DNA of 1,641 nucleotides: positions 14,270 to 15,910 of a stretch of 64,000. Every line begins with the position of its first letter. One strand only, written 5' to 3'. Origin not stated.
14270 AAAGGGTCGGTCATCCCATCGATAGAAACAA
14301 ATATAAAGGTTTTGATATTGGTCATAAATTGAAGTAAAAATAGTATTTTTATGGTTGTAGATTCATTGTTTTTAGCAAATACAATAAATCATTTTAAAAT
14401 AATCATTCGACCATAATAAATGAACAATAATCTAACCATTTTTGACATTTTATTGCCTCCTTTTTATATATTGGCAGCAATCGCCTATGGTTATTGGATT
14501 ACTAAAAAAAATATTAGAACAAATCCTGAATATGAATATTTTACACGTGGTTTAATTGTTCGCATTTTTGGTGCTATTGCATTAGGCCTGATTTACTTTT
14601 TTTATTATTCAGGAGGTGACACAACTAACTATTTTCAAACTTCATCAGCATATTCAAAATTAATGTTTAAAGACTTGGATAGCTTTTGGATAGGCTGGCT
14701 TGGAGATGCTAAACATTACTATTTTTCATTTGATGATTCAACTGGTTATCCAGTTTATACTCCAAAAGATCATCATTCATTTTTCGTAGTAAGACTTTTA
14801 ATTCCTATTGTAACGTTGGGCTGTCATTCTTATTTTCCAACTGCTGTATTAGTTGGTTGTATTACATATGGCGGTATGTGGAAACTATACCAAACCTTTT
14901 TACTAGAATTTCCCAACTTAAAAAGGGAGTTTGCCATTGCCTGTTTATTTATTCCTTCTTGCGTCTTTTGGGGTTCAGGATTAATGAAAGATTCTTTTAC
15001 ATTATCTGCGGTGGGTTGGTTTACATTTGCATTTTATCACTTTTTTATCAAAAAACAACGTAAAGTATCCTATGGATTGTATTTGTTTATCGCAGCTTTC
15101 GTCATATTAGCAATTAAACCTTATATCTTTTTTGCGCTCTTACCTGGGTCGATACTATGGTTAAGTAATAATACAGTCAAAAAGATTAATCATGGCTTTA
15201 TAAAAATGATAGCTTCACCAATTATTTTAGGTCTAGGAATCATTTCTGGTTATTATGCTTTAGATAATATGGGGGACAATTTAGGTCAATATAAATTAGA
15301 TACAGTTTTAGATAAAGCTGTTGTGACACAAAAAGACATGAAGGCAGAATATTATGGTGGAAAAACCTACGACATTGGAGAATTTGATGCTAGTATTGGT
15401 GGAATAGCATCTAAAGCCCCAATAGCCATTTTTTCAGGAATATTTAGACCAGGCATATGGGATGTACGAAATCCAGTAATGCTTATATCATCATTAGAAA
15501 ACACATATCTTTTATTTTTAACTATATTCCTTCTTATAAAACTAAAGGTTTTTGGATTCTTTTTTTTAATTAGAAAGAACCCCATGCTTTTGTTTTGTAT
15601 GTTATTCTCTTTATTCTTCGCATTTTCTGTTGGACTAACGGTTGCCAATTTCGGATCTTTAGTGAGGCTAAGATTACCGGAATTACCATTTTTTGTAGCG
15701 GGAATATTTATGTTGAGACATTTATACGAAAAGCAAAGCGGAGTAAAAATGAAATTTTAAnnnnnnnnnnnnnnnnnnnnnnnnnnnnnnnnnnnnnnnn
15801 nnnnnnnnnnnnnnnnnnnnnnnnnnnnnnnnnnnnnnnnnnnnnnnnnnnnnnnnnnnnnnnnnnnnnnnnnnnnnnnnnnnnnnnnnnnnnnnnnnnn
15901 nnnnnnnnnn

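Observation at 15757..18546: Membrane-anchored transglutaminase-fold protein translationally coupled to an AsnB-type amidotransferase inside a glycan locus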

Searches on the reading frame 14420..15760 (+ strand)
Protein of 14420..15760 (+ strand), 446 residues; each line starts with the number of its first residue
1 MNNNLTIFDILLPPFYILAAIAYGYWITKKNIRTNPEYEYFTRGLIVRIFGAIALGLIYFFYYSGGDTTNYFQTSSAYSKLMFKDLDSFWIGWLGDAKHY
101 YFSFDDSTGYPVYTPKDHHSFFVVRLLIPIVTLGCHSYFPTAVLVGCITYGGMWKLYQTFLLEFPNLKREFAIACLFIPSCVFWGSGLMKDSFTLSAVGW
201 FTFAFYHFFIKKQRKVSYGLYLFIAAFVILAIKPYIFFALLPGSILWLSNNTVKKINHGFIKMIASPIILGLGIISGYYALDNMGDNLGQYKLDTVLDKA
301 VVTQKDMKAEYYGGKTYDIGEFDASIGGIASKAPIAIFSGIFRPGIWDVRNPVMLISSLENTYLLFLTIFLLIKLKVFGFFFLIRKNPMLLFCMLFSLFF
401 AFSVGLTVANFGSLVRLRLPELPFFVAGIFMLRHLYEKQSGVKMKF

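Call 3: search_protein_families(library=pfam, proteins=[window:14420-15760:+], max_evalue=0.01)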
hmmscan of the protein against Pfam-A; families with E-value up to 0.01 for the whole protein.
window:14420-15760:+ (446 aa): 0 families

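Call 6: search_protein_families(library=ncbifam, proteins=[window:14420-15760:+], max_evalue=0.01)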
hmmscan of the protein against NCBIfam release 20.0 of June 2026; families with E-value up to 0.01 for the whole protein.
window:14420-15760:+ (446 aa): 0 families

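Call 20: find_homologous_proteins(query=window:14420-15757:+, max_evalue=0.001)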
Query window:14420-15757:+ (446 aa): 1690 proteins with E <= 0.001 among 8000 candidates; the best 120 are listed.
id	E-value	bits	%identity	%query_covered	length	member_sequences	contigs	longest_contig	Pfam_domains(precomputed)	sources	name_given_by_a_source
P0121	1.4e-271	919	91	99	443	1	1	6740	-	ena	-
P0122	3.9e-271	918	89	100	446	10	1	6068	-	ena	-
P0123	6.7e-264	894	87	100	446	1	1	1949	-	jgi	jgi:hypothetical protein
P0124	2.4e-259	879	86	100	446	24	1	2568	-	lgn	-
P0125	9.8e-259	877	87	100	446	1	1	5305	-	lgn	-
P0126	5.4e-258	874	85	100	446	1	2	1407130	-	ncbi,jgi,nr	ncbi:MAG: hypothetical protein K0S53_1784 [Bacteroidetes bacterium]|jgi:hypothetical protein|nr:hypo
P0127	5.8e-258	874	85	100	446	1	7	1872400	-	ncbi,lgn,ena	ncbi:MAG: hypothetical protein U0W65_05205 [Bacteroidia bacterium]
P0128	1.4e-257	873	86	100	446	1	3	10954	-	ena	-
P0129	2.1e-257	873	85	100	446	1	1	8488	-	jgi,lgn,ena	-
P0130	3.5e-257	872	86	100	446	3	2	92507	-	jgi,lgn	-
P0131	3.6e-257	872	84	100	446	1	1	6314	-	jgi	jgi:hypothetical protein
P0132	1.4e-255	867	85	100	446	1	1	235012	-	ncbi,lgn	ncbi:MAG: hypothetical protein V4677_03820 [Bacteroidota bacterium]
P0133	2.9e-254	862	83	100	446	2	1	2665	-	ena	-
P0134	5.4e-254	861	85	100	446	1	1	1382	-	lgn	-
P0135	1.5e-253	860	85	100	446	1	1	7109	-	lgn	-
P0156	3.0e-250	849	83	100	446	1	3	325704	-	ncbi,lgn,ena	-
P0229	1.8e-227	774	74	100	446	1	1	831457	-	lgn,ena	-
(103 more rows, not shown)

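Call 26: search_solved_structures(query=A2, max_evalue=10, show_alignments=2)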
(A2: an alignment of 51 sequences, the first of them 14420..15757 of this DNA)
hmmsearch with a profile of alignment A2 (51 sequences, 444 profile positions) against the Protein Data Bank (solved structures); distinct sequences matched with E-value up to 10: 0.

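Call 38: predict_structure(alignment_id=A2)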
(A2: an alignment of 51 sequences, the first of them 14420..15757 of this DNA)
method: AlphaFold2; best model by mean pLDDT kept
length: 446 residues; sequences in the alignment: 51
mean_pLDDT: 80.5   pTM: 0.85
mean pLDDT of the five models: 80.5, 79.0, 78.4, 77.2, 72.3
residues with pLDDT >= 90: 154; 70-90: 196; 50-70: 81; < 50: 15
segments of 3 or more residues with pLDDT < 50: 313-315, 409-417
pLDDT, mean of each block of 10 residues (from residue 1): 65 93 96 94 94 83 75 92 91 85 83 83 93 92 94 95 94 89 79 92 94 93 93 79 77 75 71 66 59 61 60 54 71 75 70 70 83 76 83 84 61 48 90 88 74
secondary structure, 60 per line:
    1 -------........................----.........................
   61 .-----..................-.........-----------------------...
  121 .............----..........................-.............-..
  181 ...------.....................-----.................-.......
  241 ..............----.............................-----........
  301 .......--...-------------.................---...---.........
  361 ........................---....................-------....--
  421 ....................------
elements in order: H8-31 H36-61 H67-84 H86-94 H118-133 H138-163 H165-177 H179-183 H190-210 H216-232 H234-254 H259-287 H293-307 H326-342 H352-384 H388-407 H415-418 H421-440

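Call 41: fold_search(model_id=the predicted structure, library=pdb)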
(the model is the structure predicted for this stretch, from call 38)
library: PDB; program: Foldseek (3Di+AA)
matches with E <= 10: 105; with E <= 0.001: 0
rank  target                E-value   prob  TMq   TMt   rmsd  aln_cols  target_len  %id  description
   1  8bzy_A                3.4e-01  0.10  0.12  0.12  22.7       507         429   12  Structure of SLC40/ferroportin in complex with vamifeport and synthetic nanobody Sy3 in occluded conformation (released 2023-03-22)
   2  7zlh_A                4.2e-01  0.84  0.40  0.30  13.3       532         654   11  Cryo-EM structure of C-mannosyltransferase CeDPY19, in apo state, bound to CMT2-Fab and anti-Fab nanobody (released 2023-01-11)
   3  6s7t_A                4.5e-01  0.84  0.38  0.27  11.0       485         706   12  Cryo-EM structure of human oligosaccharyltransferase complex OST-B (released 2019-12-18)
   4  9hkl_B                5.1e-01  0.10  0.14  0.12  24.3       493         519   10  BetP-M150E in complex with GABA in an inward-facing state (released 2025-12-17)
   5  7w4p_B                5.9e-01  0.15  0.17  0.07  23.8       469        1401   12  The structure of KATP H175K mutant in closed state (released 2022-06-01)
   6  6fv8_A                6.9e-01  0.10  0.15  0.15  20.8       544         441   10  Dimer structure of the MATE family multidrug resistance transporter Aq_128 from Aquifex aeolicus in the outward-facing (released 2019-03-20)
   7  7zda_C                8.4e-01  0.12  0.15  0.13  23.2       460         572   10  IF(apo/asym) conformation of CydDC in ADP+Pi(CydC)/ATP(CydD) bound state (Dataset-2) (released 2023-04-19)
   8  4ain_B                8.8e-01  0.08  0.14  0.13  25.9       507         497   12  Crystal structure of BetP with asymmetric protomers. (released 2012-06-06)
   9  7zdt_C                1.1e+00  0.09  0.13  0.12  22.6       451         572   12  Occ(apo/return) conformation of CydDC mutant (E500Q.C) in ATP(CydC) bound state (Dataset-18) (released 2023-04-19)
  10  5f15                  1.5e+00  0.85  0.38  0.32  10.1       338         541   11  Crystal Structure of ArnT from Cupriavidus metallidurans bound to Undecaprenyl phosphate (released 2016-02-17)
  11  7w4o_B                1.6e+00  0.09  0.17  0.07  23.6       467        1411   12  The structure of KATP H175K mutant in pre-open state (released 2022-06-01)
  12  4p19_B                2.1e+00  0.03  0.12  0.12  23.3       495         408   11  Closed, apo inward-facing state of the glutamate transporter homologue GltPh (released 2014-06-04)
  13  7ze5_C                2.3e+00  0.08  0.16  0.14  22.5       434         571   11  Occ(apo/return) conformation of CydDC mutant (E500Q.C) in ATP(CydC)/AMP-PNP(CydD) bound state (Dataset-23) (released 2023-04-19)
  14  5ezm                  2.4e+00  0.25  0.30  0.25  15.9       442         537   10  Crystal Structure of ArnT from Cupriavidus metallidurans in the apo state (released 2016-02-17)
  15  9hkm_A                2.5e+00  0.06  0.15  0.14  20.3       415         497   13  Transient activated state of BetP-M150E (released 2025-12-17)
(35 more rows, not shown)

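Call 65: find_encoding_contigs(protein=P0127, flank=8000, max_places=1)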
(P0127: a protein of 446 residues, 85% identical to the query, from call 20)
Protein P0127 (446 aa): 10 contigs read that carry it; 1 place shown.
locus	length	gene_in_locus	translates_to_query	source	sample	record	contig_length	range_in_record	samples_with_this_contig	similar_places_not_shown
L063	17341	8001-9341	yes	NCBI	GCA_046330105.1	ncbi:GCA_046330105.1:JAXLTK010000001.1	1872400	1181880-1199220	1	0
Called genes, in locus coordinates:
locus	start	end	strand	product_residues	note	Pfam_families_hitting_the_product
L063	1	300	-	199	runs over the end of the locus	-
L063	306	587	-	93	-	-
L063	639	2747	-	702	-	PF17191:RecG_wedge, PF01336:tRNA_anti-codon (weak), PF00270:DEAD, PF04851:ResIII, PF00271:Helicase_C, PF19833:RecG_dom3_C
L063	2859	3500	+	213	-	-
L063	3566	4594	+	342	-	PF05496:RuvB_N, PF00004:AAA, PF07726:AAA_3 (faint), PF07728:AAA_5 (faint), PF17864:AAA_lid_4, PF05491:WHD_RuvB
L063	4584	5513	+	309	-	PF08331:QueG_DUF1730, PF13237:Fer4_10 (faint), PF13484:Fer4_16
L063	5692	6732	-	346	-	PF01073:3Beta_HSD, PF01370:Epimerase, PF02719:Polysacc_synt_2, PF04321:RmlD_sub_bind (weak), PF05368:NmrA (faint), PF07993:NAD_binding_4 (faint), PF08659:KR (weak), PF16363:GDP_Man_Dehyd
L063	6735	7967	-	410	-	PF13439:Glyco_transf_4 (weak), PF00534:Glycos_transf_1, PF13692:Glyco_trans_1_4 (weak)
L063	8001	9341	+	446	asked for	-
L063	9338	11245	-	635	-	PF13522:GATase_6, PF13537:GATase_7, PF00733:Asn_synthase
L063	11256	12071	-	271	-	-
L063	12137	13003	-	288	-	PF00535:Glycos_transf_2, PF10111:Glyco_tranf_2_2, PF13641:Glyco_tranf_2_3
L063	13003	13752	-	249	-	PF01209:Ubie_methyltran (weak), PF13489:Methyltransf_23, PF02353:CMAS, PF07021:MetW, PF13847:Methyltransf_31, PF08241:Methyltransf_11, PF08242:Methyltransf_12, PF13649:Methyltransf_25, +4 more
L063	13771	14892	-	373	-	PF13439:Glyco_transf_4, PF00534:Glycos_transf_1, PF13692:Glyco_trans_1_4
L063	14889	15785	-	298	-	PF00535:Glycos_transf_2, PF10111:Glyco_tranf_2_2, PF13641:Glyco_tranf_2_3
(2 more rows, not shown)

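Call 67: find_encoding_contigs(protein=P0229, flank=8000, max_places=1)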
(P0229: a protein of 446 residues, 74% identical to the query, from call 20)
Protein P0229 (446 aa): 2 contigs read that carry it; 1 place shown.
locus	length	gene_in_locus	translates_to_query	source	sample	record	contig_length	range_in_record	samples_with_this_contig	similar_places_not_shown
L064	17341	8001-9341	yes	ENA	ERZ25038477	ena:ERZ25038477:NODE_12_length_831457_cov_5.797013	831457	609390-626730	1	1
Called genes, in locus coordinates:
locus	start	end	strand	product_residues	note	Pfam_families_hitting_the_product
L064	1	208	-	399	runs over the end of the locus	PF00586:AIRS, PF02769:AIRS_C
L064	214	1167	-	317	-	PF02219:MTHFR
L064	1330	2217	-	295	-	-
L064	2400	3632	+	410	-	PF00180:Iso_dh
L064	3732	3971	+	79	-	PF01106:NifU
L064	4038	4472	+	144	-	PF00583:Acetyltransf_1, PF13673:Acetyltransf_10, PF13508:Acetyltransf_7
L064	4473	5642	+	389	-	PF13439:Glyco_transf_4, PF13579:Glyco_trans_4_4 (weak), PF00534:Glycos_transf_1, PF13692:Glyco_trans_1_4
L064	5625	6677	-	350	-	PF01073:3Beta_HSD, PF01370:Epimerase, PF02719:Polysacc_synt_2, PF07993:NAD_binding_4 (faint), PF08659:KR (weak), PF16363:GDP_Man_Dehyd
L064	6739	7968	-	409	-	PF13439:Glyco_transf_4, PF00534:Glycos_transf_1, PF13692:Glyco_trans_1_4, PF26337:Gtf3_C (weak)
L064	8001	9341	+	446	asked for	-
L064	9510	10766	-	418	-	PF12740:PETase, PF03403:PAF-AH_p_II (weak), PF07224:Chlorophyllase, PF01738:DLH (faint), PF12146:Hydrolase_4 (faint), PF12695:Abhydrolase_5 (weak), PF18962:Por_Secre_tail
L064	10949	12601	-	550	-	PF12256:TcdB_toxin_midN (faint), PF16743:PliI (faint), PF25292:Beta-prop_CGLA (faint), PF01839:FG-GAP (faint), PF13517:FG-GAP_3, PF18962:Por_Secre_tail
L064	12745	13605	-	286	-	-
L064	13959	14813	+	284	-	PF03462:PCRF, PF00472:RF-1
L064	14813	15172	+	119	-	PF03960:ArsC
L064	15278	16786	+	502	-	PF02874:ATP-synt_ab_N, PF00006:ATP-synt_ab, PF22919:ATP-synt_VA_C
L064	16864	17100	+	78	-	PF02823:ATP-synt_DE_N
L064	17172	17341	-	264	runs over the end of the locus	PF01925:TauE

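Call 77: search_protein_families(library=pfam, alignment_id=A2, max_evalue=1)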
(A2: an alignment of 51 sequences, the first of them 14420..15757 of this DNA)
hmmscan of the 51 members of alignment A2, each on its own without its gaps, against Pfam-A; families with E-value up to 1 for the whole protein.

A. member 1, window:14420-15757:+ (446 aa): 0 families

B. families by the number of members that match (of 51 scanned): 8 families
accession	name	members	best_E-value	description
PF09913.15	DUF2142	2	0.00021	Predicted membrane protein (DUF2142)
PF05552.17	MS_channel_1st_1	1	0.00034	Mechanosensitive ion channel, conserved TM helix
PF21081.2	Methyltrans_Mon_3rd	1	0.082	Virus-capping methyltransferase, C-terminal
PF16926.10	HisKA_4TM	1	0.12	Archaeal 4TM region of histidine kinase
PF24020.1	DUF7333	1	0.27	Family of unknown function (DUF7333)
PF10003.15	DUF2244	1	0.32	Integral membrane protein (DUF2244)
PF06785.16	UPF0242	1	0.63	Uncharacterised protein family (UPF0242) N-terminus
PF04911.17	ATP-synt_J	1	0.97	ATP synthase j chain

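Call 83: find_encoding_contigs(protein=P0126, flank=9000, max_places=1)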
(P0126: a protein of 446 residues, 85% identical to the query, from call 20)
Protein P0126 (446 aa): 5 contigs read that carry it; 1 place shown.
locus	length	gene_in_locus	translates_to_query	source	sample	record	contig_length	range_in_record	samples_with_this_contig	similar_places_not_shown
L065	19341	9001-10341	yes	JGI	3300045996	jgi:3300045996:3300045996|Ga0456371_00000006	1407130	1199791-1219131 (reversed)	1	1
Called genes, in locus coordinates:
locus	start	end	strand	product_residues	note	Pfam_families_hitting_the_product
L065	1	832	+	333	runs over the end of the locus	PF23381:Beta-prop_IFT122_1st, PF25173:Beta-prop_WDR3_1st (weak), PF25174:Beta-prop_THOC3, PF24796:WDR55, PF25175:Beta-prop_WDR5, PF24814:WD40_Prp19 (weak), PF23381:Beta-prop_IFT122_1st, PF25172:Beta-prop_WDR3_2nd (weak), +12 more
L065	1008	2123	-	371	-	PF01594:AI-2E_transport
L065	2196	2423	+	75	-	PF12732:YtxH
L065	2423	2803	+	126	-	PF07332:Phage_holin_3_6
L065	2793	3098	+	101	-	-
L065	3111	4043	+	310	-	PF08331:QueG_DUF1730, PF14697:Fer4_21 (faint), PF13237:Fer4_10 (faint), PF13484:Fer4_16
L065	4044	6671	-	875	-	PF20720:nSTAND3 (faint), PF13401:AAA_22 (faint), PF05496:RuvB_N (faint), PF00004:AAA, PF00910:RNA_helicase (faint), PF17866:AAA_lid_6, PF00004:AAA, PF17866:AAA_lid_6, +8 more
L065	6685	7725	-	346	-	PF01073:3Beta_HSD, PF01370:Epimerase, PF02719:Polysacc_synt_2, PF04321:RmlD_sub_bind (weak), PF07993:NAD_binding_4 (weak), PF08659:KR (weak), PF16363:GDP_Man_Dehyd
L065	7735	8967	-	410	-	PF13439:Glyco_transf_4, PF00534:Glycos_transf_1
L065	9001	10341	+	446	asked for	-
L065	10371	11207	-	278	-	-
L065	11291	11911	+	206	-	PF00117:GATase, PF01174:SNO (faint), PF07722:Peptidase_C26 (weak)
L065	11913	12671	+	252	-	PF00977:His_biosynth, PF01207:Dus (faint), PF02581:TMP-TENI (faint), PF03060:NMO (faint)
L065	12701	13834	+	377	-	PF02540:NAD_synthase, PF02568:ThiI (weak), PF03054:tRNA_Me_trans (faint), PF06508:QueC (weak)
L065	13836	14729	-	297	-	PF00535:Glycos_transf_2, PF10111:Glyco_tranf_2_2, PF13641:Glyco_tranf_2_3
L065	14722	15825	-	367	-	PF13439:Glyco_transf_4, PF13579:Glyco_trans_4_4 (weak), PF00534:Glycos_transf_1, PF13692:Glyco_trans_1_4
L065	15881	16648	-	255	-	PF02475:TRM5-TYW2_MTfase (weak), PF05050:Methyltransf_21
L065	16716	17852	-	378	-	PF13477:Glyco_trans_4_2, PF13439:Glyco_transf_4, PF00534:Glycos_transf_1, PF13692:Glyco_trans_1_4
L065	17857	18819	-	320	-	PF00535:Glycos_transf_2, PF10111:Glyco_tranf_2_2, PF13641:Glyco_tranf_2_3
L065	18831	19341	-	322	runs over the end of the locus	PF05050:Methyltransf_21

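Call 84: find_encoding_contigs(protein=P0156, flank=9000, max_places=1)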
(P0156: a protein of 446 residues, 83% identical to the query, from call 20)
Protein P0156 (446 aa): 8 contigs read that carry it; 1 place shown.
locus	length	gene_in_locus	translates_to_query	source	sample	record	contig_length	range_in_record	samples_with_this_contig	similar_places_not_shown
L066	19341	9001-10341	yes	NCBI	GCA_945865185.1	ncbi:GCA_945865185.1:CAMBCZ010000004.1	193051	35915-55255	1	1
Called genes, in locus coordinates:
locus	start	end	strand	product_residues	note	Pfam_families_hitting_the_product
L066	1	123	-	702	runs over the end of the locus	PF17191:RecG_wedge, PF01336:tRNA_anti-codon (weak), PF00270:DEAD, PF04851:ResIII, PF00271:Helicase_C, PF19833:RecG_dom3_C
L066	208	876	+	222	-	-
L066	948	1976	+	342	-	PF05496:RuvB_N, PF00004:AAA, PF07726:AAA_3 (faint), PF07728:AAA_5 (faint), PF17864:AAA_lid_4, PF05491:WHD_RuvB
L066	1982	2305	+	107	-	PF01451:LMWPc (faint)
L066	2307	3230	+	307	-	PF08331:QueG_DUF1730, PF13187:Fer4_9 (faint), PF12838:Fer4_7 (faint), PF14697:Fer4_21 (faint), PF13237:Fer4_10 (faint), PF13484:Fer4_16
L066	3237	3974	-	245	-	-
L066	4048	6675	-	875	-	PF13238:AAA_18 (faint), PF20720:nSTAND3 (faint), PF13401:AAA_22 (faint), PF00004:AAA, PF00910:RNA_helicase (faint), PF17866:AAA_lid_6, PF00004:AAA, PF17866:AAA_lid_6, +5 more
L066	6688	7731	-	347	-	PF01073:3Beta_HSD, PF01370:Epimerase, PF02719:Polysacc_synt_2, PF07993:NAD_binding_4 (faint), PF08659:KR, PF16363:GDP_Man_Dehyd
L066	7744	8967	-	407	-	PF00534:Glycos_transf_1, PF13692:Glyco_trans_1_4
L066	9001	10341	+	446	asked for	-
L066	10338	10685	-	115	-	PF01757:Acyl_transf_3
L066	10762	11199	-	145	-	PF01797:Y1_Tnp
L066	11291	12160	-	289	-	PF13369:Transglut_core2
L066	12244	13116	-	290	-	PF01048:PNP_UDP_1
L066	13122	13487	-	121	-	PF01219:DAGK_prokar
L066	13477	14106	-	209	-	PF07099:DUF1361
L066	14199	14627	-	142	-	-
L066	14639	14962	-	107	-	-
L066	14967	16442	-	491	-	PF13687:DUF4153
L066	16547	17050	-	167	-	PF05019:Coq4 (weak)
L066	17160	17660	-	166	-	-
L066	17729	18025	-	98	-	PF13601:HTH_34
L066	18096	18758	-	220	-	-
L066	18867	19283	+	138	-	PF03652:RuvX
